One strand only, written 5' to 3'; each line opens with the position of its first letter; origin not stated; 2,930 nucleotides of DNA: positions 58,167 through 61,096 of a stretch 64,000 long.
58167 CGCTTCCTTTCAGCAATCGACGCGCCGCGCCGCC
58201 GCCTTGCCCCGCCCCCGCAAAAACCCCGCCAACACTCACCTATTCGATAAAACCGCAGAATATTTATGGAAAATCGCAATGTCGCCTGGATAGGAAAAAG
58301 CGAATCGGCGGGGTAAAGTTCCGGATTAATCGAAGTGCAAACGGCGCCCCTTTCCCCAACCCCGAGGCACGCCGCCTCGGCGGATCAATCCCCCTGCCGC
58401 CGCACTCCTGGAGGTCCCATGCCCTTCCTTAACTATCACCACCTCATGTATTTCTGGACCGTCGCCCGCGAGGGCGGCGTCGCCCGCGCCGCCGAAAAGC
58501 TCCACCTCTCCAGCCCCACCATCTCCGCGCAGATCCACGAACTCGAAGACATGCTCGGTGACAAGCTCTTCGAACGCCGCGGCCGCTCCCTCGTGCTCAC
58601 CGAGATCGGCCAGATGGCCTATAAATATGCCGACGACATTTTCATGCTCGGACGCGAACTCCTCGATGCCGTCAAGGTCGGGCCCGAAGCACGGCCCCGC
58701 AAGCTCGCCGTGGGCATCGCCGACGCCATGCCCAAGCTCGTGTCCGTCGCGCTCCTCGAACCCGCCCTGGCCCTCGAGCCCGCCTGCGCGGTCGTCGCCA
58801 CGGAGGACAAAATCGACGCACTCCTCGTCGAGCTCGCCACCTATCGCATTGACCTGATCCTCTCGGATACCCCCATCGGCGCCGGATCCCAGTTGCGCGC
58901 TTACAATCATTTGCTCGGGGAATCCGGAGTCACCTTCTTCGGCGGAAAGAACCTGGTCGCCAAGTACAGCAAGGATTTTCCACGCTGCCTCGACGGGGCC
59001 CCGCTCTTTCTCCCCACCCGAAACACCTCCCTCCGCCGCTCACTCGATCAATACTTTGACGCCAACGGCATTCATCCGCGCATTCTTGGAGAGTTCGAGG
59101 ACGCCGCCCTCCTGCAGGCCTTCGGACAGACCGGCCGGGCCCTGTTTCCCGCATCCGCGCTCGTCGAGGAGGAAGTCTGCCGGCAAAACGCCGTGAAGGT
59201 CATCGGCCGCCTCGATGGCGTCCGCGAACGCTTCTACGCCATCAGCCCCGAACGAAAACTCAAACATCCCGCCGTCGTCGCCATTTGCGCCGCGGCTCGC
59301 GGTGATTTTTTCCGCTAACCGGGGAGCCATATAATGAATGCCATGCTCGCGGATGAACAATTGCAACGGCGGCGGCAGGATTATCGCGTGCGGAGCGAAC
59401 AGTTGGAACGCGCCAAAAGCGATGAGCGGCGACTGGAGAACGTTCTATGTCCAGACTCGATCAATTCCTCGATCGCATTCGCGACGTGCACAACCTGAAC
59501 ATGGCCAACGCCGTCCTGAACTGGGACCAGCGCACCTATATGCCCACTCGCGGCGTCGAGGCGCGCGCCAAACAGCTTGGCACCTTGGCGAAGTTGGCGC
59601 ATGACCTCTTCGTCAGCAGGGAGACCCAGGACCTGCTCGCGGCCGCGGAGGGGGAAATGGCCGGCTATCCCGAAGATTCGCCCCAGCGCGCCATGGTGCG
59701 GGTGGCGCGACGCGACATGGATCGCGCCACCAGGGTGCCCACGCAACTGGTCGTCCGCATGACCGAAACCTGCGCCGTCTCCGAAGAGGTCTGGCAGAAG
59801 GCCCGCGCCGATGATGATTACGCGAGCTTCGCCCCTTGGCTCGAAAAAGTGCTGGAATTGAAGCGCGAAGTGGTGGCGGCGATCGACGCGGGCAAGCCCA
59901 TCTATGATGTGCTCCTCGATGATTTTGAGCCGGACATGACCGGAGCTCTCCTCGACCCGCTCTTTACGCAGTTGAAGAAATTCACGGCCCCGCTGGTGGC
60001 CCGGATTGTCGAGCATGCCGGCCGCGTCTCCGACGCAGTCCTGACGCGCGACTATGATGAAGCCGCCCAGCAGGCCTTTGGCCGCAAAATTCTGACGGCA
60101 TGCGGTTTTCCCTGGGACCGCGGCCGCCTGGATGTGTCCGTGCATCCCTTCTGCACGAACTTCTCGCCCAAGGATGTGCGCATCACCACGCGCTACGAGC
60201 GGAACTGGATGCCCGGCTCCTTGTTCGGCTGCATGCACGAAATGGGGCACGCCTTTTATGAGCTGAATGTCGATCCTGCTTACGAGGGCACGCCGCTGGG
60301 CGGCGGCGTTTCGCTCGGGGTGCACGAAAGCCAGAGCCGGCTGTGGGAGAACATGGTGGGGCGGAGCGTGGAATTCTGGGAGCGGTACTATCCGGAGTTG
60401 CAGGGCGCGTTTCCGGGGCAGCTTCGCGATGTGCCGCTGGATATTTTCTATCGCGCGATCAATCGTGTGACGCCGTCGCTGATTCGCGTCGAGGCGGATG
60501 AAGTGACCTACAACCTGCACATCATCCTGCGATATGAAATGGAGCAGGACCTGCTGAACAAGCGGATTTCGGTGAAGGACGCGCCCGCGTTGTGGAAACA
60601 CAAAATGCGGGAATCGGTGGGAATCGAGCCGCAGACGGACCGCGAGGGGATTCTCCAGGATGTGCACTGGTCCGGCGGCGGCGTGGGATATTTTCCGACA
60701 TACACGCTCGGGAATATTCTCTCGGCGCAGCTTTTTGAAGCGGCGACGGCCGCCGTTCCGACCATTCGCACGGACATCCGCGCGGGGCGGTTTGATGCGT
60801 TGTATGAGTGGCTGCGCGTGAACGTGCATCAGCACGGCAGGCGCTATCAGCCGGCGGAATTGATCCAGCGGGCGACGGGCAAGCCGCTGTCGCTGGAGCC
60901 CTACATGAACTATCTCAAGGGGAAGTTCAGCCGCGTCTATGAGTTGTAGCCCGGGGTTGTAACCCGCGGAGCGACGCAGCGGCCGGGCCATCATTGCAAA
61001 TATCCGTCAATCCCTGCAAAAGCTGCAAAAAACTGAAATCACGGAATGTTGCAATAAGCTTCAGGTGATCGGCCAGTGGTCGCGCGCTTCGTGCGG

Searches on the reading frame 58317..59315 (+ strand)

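Call 53: search_protein_families(library=pfam, proteins=[window:58317-59315:+], max_evalue=0.0001)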
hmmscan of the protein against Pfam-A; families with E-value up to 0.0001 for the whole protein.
window:58317-59315:+ (333 aa): 2 families
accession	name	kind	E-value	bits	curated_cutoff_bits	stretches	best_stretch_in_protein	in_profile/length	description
PF00126.33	HTH_1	-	1.4e-21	76.6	26.6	1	41-99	2-60/60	Bacterial regulatory helix-turn-helix protein, lysR family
PF03466.25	LysR_substrate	-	3.8e-07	30.1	28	1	128-327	6-204/209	LysR substrate binding domain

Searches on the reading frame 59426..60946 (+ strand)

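Call 53: search_protein_families(library=pfam, proteins=[window:59426-60946:+], max_evalue=0.0001)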
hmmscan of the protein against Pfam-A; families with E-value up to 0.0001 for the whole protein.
window:59426-60946:+ (507 aa): 1 family
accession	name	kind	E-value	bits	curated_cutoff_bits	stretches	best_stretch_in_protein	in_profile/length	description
PF02074.21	Peptidase_M32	-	1.4e-180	601.5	25.1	1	15-501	3-489/489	Carboxypeptidase Taq (M32) metallopeptidase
